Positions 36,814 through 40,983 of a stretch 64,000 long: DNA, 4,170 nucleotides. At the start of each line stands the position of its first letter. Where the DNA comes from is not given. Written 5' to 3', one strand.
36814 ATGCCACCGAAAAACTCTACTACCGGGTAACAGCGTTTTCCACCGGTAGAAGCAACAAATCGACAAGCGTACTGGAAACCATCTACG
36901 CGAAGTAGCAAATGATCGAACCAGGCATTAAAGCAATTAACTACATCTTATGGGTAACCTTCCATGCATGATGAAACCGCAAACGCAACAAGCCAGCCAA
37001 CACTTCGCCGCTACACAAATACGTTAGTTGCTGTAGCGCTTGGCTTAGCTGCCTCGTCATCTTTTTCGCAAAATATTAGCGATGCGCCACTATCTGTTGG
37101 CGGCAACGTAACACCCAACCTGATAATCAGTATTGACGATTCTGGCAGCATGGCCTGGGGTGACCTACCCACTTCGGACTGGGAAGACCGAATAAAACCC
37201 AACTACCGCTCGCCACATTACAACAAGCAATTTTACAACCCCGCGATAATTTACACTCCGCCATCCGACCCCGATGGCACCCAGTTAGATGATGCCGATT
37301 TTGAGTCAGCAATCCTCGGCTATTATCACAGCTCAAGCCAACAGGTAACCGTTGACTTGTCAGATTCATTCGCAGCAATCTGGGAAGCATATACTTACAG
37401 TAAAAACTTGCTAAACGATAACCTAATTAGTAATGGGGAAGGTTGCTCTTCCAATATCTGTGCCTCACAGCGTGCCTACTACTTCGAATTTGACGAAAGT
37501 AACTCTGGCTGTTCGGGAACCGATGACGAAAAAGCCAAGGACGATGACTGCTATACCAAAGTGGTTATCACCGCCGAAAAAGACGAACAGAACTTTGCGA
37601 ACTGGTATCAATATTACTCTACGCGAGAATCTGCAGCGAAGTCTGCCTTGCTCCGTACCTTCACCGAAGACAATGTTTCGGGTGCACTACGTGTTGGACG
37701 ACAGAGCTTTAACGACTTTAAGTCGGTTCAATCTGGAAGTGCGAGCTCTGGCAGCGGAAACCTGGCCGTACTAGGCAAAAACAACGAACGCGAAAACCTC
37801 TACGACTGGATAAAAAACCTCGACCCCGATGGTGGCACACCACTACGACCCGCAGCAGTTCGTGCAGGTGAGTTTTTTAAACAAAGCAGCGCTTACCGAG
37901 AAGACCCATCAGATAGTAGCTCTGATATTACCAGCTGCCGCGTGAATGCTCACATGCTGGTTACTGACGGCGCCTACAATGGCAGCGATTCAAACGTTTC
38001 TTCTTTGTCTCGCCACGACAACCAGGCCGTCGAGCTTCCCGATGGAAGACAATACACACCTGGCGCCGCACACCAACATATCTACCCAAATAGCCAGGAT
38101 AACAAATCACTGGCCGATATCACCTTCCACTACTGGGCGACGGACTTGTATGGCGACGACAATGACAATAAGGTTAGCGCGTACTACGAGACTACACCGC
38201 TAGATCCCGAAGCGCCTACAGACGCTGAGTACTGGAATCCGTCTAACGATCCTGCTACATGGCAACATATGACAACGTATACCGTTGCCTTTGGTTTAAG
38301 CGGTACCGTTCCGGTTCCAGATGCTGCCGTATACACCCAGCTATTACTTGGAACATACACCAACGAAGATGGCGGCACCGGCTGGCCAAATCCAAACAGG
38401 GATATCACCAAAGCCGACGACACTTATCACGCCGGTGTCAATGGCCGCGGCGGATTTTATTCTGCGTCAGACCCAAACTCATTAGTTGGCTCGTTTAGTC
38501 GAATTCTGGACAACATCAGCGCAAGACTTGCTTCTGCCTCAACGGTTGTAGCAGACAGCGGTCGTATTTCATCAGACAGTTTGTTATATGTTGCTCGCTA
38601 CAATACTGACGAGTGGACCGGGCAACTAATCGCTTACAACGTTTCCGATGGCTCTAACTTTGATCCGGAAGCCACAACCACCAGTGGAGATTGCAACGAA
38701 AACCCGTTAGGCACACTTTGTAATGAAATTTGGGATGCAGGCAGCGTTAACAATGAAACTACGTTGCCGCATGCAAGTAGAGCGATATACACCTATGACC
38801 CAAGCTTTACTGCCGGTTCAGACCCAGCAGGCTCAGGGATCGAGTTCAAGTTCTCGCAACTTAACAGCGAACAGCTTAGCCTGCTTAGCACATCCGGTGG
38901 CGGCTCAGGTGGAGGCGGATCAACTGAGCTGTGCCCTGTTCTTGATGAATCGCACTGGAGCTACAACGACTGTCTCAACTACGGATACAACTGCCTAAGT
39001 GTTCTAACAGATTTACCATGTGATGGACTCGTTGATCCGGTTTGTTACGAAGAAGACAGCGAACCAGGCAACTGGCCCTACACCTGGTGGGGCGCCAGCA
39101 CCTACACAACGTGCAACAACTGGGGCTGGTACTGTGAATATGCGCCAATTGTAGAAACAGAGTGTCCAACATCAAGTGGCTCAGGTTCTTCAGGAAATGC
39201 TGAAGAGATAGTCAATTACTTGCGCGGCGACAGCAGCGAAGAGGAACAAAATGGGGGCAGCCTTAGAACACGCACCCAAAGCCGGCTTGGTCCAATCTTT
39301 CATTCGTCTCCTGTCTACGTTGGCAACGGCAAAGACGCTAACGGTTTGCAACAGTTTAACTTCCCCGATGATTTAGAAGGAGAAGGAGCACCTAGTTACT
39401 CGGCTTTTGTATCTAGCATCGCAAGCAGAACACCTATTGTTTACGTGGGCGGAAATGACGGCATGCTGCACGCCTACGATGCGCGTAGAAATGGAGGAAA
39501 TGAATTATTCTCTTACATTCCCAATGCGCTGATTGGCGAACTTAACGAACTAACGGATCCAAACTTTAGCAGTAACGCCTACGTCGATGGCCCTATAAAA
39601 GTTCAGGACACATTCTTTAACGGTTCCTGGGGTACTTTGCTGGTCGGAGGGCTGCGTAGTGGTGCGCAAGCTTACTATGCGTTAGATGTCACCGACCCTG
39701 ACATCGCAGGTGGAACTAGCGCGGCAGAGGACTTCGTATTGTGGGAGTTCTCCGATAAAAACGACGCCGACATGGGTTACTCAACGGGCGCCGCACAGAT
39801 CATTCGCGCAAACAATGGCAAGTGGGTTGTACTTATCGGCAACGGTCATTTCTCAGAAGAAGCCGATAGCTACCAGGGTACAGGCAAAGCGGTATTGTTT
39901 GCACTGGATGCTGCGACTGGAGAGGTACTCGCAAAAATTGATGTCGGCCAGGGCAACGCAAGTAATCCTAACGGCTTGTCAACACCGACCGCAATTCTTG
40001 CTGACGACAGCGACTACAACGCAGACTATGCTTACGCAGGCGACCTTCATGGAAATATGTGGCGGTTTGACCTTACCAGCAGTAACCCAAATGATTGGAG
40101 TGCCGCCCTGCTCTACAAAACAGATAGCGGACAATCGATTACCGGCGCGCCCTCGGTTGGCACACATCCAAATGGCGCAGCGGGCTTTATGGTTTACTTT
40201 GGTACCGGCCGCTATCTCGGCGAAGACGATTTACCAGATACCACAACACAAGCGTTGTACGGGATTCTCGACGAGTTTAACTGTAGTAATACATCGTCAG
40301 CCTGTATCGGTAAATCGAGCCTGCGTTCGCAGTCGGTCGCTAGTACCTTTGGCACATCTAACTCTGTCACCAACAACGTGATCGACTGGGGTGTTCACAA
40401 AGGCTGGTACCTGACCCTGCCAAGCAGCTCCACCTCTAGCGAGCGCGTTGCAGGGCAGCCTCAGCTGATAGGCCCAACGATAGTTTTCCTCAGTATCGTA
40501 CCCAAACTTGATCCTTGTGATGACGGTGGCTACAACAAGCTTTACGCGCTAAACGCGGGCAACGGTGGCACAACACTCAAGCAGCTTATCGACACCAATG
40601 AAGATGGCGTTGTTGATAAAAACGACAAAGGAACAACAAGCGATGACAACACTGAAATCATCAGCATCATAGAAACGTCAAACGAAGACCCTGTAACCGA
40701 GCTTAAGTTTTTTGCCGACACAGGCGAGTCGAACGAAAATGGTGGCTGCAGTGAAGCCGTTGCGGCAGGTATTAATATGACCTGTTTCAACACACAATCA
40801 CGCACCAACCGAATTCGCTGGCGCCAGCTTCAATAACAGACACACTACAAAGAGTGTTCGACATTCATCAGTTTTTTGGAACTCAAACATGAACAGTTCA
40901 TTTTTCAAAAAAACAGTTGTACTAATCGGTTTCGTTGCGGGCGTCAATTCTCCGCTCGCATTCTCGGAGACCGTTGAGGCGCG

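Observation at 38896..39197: Tandem Cys/aromatic-rich module inserted into the PilY1-like pilus-tip adhesin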

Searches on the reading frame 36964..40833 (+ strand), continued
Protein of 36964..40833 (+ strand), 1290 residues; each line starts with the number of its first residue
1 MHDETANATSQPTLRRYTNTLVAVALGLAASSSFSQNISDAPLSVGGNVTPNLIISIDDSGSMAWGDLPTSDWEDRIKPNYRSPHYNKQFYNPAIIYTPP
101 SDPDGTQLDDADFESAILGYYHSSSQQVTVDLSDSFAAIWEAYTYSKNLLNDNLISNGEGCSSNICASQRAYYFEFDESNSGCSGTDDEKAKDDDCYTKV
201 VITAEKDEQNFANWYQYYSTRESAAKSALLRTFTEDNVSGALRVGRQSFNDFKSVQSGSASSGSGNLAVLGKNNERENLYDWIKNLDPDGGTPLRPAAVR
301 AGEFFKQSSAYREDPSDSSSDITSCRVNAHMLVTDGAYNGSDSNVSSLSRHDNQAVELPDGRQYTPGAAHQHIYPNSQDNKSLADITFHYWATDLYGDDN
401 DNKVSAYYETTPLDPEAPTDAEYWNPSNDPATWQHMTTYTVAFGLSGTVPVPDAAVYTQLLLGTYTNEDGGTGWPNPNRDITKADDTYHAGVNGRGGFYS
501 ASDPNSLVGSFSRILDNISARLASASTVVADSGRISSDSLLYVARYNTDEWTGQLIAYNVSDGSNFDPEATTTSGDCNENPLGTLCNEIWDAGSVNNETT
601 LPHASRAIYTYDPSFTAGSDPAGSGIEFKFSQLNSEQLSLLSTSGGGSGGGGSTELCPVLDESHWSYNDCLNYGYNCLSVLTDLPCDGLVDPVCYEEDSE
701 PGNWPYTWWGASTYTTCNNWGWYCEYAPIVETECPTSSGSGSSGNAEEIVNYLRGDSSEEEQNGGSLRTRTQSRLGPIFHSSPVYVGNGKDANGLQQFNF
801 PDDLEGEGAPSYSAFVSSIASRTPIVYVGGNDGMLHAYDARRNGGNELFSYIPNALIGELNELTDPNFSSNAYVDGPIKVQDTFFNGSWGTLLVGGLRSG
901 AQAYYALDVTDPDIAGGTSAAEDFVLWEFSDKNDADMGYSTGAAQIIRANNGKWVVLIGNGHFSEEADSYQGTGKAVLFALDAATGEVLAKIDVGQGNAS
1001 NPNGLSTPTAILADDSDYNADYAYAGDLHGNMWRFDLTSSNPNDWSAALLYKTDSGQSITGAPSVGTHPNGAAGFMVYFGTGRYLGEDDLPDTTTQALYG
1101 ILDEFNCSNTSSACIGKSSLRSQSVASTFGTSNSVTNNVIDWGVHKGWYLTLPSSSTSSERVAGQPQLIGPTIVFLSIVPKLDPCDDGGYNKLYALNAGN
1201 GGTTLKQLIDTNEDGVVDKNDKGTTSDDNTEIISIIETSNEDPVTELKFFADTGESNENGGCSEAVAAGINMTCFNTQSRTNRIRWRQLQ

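Call 23: list_cluster_members(proteins=[P0001, P0002, P0003, P0004])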
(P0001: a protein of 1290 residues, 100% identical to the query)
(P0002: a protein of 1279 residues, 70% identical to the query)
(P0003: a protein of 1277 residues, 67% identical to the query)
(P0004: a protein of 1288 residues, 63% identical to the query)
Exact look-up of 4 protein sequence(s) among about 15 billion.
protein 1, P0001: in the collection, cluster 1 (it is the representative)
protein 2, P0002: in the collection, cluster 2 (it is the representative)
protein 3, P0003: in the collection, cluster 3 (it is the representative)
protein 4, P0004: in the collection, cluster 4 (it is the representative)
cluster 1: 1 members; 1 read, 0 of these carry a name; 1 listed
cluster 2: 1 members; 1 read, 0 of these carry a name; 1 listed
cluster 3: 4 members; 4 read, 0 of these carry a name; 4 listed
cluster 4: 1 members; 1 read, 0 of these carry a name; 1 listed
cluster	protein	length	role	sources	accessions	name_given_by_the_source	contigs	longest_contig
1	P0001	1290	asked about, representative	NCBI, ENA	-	-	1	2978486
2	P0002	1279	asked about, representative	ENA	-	-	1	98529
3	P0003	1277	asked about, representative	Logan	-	-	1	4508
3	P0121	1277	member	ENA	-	-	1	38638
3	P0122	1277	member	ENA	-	-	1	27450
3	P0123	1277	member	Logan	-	-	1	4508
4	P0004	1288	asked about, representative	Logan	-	-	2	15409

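Call 25: search_protein_families(library=ncbifam, proteins=[window:36964-40833:+], max_evalue=10)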
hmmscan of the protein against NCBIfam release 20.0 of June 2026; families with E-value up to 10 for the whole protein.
window:36964-40833:+ (1290 aa): 1 family
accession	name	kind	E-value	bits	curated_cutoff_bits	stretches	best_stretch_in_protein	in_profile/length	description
NF040838.1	T4_PilC_Neiss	equivalog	1.2e-33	116.2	350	1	855-1169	577-875/1037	PilC family type IV pilus tip adhesin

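Call 43: find_encoding_contigs(protein=P0004, flank=8000, max_places=2)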
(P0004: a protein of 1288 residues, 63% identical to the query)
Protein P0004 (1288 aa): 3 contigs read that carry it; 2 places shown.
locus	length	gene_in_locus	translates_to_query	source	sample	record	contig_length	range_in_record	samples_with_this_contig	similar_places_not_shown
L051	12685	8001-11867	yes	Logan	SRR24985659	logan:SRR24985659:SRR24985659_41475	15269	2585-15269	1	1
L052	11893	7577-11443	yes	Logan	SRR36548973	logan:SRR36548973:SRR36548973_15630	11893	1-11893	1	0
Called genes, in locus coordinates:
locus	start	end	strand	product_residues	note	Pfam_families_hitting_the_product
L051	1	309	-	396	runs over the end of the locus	PF06965:Na_H_antiport_1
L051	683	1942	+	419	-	PF00924:MS_channel_2nd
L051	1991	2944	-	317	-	PF14819:QueF_N, PF14489:QueF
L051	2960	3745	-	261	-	PF01061:ABC2_membrane, PF12698:ABC2_membrane_3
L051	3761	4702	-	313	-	PF00005:ABC_tran, PF13304:AAA_21 (weak)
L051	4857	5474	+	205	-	PF01243:PNPOx_N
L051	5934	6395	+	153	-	PF22150:Tt1218-like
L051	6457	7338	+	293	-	PF16074:PilW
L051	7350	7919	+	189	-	PF14341:PilX_N, PF13681:PilX (weak)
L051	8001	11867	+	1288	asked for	PF05567:T4P_PilY1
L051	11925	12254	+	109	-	-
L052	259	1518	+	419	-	PF00924:MS_channel_2nd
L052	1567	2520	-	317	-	PF14819:QueF_N, PF14489:QueF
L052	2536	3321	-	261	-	PF01061:ABC2_membrane, PF12698:ABC2_membrane_3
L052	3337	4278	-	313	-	PF00005:ABC_tran, PF13304:AAA_21 (weak)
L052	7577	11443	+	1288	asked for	PF05567:T4P_PilY1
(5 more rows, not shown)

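Call 44: find_encoding_contigs(protein=P0121, flank=8000, max_places=2)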
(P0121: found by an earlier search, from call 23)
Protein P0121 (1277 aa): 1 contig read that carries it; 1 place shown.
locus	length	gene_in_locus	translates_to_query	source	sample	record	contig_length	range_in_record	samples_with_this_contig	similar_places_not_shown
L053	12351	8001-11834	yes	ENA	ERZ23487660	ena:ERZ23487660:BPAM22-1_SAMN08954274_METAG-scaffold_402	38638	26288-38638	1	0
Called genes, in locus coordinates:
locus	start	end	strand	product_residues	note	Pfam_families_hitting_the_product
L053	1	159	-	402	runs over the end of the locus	PF06965:Na_H_antiport_1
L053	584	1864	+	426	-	PF00924:MS_channel_2nd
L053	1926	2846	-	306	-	PF14819:QueF_N, PF14489:QueF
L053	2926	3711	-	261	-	PF01061:ABC2_membrane, PF12698:ABC2_membrane_3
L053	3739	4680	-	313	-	PF00005:ABC_tran, PF13304:AAA_21 (weak)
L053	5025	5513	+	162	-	PF01243:PNPOx_N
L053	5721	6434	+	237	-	PF22150:Tt1218-like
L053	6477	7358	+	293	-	PF16074:PilW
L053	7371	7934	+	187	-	PF14341:PilX_N, PF13681:PilX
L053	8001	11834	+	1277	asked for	PF05567:T4P_PilY1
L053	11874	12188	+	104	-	-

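Call 60: find_encoding_contigs(protein=P0007, flank=7000, max_places=1)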
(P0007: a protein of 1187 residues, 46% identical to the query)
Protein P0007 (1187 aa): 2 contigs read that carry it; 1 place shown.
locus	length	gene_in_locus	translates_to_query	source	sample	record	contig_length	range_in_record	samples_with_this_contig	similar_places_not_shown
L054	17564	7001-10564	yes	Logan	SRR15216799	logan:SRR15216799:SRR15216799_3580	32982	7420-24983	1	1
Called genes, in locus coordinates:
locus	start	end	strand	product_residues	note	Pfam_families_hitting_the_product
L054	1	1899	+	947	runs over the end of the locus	PF00133:tRNA-synt_1, PF01921:tRNA-synt_1f (faint), PF09334:tRNA-synt_1g, PF01406:tRNA-synt_1e (weak), PF08264:Anticodon_1, PF06827:zf-FPG_IleRS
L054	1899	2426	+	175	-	PF01252:Peptidase_A8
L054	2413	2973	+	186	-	PF00254:FKBP_C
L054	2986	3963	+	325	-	PF02401:LYTB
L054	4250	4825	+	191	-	PF07963:N_methyl (weak), PF12019:GspH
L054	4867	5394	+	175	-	PF07963:N_methyl (weak), PF22150:Tt1218-like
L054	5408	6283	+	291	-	PF16074:PilW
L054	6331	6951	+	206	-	PF14341:PilX_N, PF13681:PilX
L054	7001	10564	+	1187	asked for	PF05567:T4P_PilY1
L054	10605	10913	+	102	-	-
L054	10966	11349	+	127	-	PF07963:N_methyl (weak), PF16732:ComP_DUS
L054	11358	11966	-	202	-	PF12019:GspH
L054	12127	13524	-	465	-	PF00072:Response_reg, PF00158:Sigma54_activat, PF14532:Sigma54_activ_2, PF25601:AAA_lid_14, PF02954:HTH_8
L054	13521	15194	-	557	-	PF25323:6TM_PilS, PF00512:HisKA, PF02518:HATPase_c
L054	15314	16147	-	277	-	PF02540:NAD_synthase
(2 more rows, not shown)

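Call 61: find_encoding_contigs(protein=P0015, flank=7000, max_places=1)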
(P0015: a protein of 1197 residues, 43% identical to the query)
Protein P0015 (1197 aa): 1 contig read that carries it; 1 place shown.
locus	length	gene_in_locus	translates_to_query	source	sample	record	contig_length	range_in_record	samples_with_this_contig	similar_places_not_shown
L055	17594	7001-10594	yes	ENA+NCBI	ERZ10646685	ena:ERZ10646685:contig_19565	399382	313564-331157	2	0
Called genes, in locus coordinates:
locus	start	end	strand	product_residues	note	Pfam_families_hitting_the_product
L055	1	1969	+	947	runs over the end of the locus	PF00133:tRNA-synt_1, PF09334:tRNA-synt_1g, PF13603:tRNA-synt_1_2 (weak), PF01406:tRNA-synt_1e (weak), PF01921:tRNA-synt_1f (weak), PF09334:tRNA-synt_1g (weak), PF08264:Anticodon_1, PF06827:zf-FPG_IleRS (weak)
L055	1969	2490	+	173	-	PF01252:Peptidase_A8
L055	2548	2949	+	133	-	PF00254:FKBP_C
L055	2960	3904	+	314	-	PF02401:LYTB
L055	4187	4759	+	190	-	PF07963:N_methyl, PF12019:GspH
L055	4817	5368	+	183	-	PF07963:N_methyl, PF22150:Tt1218-like (weak)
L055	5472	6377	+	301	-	PF07963:N_methyl (weak), PF16074:PilW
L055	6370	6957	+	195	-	PF14341:PilX_N, PF13681:PilX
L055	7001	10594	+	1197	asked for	PF05567:T4P_PilY1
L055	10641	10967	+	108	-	-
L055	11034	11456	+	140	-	PF07963:N_methyl, PF16732:ComP_DUS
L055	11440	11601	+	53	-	-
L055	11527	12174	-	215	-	PF12019:GspH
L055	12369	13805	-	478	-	PF00072:Response_reg, PF00158:Sigma54_activat, PF14532:Sigma54_activ_2, PF25601:AAA_lid_14, PF02954:HTH_8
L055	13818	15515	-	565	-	PF25323:6TM_PilS, PF00512:HisKA, PF02518:HATPase_c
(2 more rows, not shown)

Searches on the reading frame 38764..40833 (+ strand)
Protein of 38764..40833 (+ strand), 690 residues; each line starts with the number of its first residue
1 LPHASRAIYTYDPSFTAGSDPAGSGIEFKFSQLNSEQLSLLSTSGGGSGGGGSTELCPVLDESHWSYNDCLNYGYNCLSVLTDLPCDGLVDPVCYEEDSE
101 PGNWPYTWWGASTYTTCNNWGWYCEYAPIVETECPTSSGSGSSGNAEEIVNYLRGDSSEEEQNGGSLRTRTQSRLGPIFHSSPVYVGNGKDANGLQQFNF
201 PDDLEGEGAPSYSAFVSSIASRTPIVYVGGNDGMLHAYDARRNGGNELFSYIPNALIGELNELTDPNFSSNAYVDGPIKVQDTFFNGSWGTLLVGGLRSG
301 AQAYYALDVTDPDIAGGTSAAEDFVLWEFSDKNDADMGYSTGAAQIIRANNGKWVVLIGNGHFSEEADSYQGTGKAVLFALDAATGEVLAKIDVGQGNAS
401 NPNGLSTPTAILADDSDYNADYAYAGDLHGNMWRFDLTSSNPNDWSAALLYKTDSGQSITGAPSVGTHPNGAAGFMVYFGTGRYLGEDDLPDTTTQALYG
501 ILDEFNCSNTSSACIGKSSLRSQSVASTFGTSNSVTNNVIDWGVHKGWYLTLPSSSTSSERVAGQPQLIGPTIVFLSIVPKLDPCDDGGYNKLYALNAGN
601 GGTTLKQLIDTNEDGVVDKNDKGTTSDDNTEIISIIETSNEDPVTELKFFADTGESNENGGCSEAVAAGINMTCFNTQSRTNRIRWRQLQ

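Call 35: search_solved_structures(query=window:38764-40833:+, max_evalue=0.001, show_alignments=2)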
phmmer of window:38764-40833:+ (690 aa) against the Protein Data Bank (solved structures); distinct sequences matched with E-value up to 0.001: 1.
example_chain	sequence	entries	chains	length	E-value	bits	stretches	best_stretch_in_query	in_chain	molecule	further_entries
3hx6_A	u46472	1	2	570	1.1e-69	238.7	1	142-629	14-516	Type 4 fimbrial biogenesis protein PilY1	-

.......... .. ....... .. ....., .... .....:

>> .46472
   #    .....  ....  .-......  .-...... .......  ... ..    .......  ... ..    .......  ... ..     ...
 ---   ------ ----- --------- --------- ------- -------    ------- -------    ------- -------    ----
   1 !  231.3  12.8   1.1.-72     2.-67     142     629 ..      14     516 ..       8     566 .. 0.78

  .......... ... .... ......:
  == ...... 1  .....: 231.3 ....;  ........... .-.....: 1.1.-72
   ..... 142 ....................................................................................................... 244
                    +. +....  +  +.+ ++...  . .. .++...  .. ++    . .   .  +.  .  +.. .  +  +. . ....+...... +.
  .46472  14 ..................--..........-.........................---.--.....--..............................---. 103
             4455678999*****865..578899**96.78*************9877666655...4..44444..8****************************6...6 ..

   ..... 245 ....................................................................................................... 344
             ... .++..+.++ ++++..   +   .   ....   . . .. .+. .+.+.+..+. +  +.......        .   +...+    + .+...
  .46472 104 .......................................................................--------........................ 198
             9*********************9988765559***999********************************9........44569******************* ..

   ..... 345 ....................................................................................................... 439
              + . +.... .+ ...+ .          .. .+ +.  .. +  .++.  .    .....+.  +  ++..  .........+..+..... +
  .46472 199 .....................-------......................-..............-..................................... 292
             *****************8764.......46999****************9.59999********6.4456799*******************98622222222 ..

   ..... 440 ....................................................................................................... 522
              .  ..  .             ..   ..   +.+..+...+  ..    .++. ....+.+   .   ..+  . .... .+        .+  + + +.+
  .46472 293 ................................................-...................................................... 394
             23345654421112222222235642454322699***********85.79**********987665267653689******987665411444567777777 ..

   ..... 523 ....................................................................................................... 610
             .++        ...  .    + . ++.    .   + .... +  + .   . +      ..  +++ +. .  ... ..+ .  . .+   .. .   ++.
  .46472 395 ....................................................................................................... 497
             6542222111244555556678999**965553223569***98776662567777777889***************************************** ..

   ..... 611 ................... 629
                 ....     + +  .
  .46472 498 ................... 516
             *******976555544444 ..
